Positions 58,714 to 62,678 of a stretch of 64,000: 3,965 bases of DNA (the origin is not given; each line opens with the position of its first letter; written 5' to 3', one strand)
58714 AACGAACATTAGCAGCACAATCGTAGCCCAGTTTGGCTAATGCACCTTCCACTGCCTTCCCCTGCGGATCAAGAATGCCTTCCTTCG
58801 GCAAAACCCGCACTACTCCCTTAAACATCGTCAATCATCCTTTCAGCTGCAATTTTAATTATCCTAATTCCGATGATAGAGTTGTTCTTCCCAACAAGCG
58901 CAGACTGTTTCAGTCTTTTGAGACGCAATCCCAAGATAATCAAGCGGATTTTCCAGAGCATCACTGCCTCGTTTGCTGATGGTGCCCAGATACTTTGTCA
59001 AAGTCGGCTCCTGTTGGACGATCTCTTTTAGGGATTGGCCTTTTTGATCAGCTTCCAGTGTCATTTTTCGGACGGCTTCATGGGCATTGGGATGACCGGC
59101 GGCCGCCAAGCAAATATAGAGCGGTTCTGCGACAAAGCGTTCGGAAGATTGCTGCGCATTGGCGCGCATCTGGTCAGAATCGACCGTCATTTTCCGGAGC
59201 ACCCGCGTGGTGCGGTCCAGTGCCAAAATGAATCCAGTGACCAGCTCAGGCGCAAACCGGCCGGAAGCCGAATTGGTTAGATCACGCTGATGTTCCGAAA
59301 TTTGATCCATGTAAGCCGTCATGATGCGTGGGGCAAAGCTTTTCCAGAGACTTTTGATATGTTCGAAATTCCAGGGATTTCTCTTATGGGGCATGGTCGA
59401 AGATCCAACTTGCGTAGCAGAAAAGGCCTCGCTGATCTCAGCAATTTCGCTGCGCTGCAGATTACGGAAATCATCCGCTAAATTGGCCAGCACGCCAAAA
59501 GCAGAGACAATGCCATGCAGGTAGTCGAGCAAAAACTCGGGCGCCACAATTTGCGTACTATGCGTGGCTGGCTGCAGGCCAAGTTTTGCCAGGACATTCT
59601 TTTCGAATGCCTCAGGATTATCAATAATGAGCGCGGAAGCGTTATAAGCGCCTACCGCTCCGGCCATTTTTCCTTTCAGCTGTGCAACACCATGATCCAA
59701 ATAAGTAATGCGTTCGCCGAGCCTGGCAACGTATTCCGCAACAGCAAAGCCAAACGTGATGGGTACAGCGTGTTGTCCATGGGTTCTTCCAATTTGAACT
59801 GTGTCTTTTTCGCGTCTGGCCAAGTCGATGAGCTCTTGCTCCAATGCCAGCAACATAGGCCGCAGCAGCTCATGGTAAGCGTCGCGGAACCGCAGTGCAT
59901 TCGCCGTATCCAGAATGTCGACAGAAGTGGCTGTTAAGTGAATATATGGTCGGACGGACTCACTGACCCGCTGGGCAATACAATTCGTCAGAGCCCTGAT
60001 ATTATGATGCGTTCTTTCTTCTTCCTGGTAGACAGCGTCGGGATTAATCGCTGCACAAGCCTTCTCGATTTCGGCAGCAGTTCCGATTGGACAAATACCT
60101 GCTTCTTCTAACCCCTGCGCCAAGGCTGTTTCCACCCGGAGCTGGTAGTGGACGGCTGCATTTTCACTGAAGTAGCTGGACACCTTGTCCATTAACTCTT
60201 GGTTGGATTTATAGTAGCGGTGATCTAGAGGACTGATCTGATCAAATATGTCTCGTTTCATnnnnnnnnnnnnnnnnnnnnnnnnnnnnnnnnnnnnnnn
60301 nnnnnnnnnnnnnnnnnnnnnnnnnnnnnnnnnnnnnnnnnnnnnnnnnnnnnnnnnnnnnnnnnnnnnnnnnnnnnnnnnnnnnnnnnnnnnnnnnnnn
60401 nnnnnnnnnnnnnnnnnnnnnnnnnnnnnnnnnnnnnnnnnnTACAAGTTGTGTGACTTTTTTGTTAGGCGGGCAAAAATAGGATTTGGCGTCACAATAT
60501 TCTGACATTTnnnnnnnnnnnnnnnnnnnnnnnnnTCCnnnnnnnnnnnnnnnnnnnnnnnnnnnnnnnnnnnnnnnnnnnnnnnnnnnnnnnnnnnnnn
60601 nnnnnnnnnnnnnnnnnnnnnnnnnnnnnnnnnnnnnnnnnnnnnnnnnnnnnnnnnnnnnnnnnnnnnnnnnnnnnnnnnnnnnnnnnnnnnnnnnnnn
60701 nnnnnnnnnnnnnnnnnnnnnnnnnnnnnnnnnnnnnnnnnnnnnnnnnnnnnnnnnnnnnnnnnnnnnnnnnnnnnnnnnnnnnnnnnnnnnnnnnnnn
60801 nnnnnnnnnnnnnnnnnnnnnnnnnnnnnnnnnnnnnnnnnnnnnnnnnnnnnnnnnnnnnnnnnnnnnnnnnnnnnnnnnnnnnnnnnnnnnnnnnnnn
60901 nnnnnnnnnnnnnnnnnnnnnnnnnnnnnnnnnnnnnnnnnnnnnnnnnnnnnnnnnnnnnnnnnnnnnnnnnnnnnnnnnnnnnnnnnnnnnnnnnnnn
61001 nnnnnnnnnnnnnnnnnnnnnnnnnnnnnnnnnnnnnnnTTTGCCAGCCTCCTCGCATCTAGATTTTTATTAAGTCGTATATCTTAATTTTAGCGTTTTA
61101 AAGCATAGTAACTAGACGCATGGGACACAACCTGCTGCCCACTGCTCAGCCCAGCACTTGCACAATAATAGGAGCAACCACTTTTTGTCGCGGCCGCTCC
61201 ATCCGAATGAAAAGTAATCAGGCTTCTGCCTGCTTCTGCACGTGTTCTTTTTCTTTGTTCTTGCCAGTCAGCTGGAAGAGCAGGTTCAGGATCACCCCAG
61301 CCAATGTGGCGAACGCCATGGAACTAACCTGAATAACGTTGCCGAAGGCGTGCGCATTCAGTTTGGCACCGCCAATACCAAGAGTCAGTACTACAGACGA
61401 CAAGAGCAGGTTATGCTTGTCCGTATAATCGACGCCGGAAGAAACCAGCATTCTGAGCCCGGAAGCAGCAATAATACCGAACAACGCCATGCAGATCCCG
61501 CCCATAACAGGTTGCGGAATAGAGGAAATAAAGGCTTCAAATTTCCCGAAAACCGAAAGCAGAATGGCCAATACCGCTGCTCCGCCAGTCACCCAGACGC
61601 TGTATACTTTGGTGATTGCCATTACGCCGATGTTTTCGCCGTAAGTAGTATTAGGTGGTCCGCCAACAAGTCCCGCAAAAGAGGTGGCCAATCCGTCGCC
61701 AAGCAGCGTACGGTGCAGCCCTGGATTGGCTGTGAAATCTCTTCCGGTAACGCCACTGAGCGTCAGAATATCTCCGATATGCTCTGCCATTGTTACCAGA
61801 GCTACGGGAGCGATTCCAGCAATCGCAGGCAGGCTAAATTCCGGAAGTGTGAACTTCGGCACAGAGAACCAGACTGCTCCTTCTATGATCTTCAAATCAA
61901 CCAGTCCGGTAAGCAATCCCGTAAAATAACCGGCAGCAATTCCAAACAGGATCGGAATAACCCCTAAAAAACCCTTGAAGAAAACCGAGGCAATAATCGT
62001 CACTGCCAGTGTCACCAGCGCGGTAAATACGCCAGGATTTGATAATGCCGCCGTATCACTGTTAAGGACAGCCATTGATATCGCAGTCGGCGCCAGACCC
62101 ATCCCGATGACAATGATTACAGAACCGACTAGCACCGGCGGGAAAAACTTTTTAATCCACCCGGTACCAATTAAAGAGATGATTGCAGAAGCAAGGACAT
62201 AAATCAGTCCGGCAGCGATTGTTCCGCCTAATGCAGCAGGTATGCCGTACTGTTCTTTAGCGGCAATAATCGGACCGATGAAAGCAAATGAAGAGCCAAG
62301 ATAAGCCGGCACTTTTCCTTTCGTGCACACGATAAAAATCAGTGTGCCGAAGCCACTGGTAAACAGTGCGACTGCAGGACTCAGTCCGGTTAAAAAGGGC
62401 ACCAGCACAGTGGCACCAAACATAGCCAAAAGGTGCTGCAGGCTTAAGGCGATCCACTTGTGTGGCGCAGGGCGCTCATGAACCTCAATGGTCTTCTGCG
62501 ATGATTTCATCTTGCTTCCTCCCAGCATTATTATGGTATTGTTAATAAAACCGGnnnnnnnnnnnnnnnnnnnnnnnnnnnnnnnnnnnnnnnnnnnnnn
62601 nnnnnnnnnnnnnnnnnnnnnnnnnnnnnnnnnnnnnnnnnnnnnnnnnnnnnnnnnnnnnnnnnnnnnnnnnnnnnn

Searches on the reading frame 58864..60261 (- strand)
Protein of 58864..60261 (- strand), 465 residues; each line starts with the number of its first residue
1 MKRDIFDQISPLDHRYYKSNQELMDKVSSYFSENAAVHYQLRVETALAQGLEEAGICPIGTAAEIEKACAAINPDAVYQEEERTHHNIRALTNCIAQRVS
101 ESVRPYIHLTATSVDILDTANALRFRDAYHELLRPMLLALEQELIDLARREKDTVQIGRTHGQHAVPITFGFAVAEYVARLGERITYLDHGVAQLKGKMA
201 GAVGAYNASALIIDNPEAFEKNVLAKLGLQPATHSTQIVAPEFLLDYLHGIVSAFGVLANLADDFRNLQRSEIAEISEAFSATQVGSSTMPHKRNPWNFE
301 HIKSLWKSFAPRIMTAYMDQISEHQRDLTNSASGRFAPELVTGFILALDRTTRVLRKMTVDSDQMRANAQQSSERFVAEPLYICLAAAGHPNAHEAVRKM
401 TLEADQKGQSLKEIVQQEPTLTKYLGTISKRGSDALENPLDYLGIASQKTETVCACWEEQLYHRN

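Call 74: search_protein_families(library=pfam, proteins=[window:58864-60261:-], max_evalue=0.01)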
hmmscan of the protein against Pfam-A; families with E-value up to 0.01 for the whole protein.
window:58864-60261:- (465 aa): 3 families
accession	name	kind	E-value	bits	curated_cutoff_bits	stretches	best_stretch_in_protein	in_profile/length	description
PF00206.25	Lyase_1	-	1.4e-39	136.8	27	1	15-303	2-304/312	Lyase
PF08328.16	ASL_C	-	1.8e-15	57.5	35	1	322-418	1-96/115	Adenylosuccinate lyase C-terminal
PF10397.14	ADSL_C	-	0.00021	22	32.7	1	381-451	8-77/79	Adenylosuccinate lyase C-terminus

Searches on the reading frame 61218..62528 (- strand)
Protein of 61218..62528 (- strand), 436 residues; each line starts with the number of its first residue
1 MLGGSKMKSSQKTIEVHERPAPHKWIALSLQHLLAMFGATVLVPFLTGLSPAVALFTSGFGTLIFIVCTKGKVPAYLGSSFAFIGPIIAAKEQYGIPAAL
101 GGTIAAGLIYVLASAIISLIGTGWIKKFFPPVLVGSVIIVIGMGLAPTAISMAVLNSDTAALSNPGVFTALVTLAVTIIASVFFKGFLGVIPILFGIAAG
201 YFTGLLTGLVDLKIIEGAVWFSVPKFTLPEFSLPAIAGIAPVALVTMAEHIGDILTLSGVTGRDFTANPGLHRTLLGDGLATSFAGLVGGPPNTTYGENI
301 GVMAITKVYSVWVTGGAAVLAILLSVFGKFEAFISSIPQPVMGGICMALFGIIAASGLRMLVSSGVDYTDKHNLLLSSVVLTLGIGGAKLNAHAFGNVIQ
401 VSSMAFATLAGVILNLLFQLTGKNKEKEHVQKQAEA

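Call 74: search_protein_families(library=pfam, proteins=[window:61218-62528:-], max_evalue=0.01)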
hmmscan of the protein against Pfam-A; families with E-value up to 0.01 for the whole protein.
window:61218-62528:- (436 aa): 1 family
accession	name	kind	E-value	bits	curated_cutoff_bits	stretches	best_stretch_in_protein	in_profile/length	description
PF00860.26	Xan_ur_permease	-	8.8e-100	334.6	27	1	24-391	2-387/389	Permease family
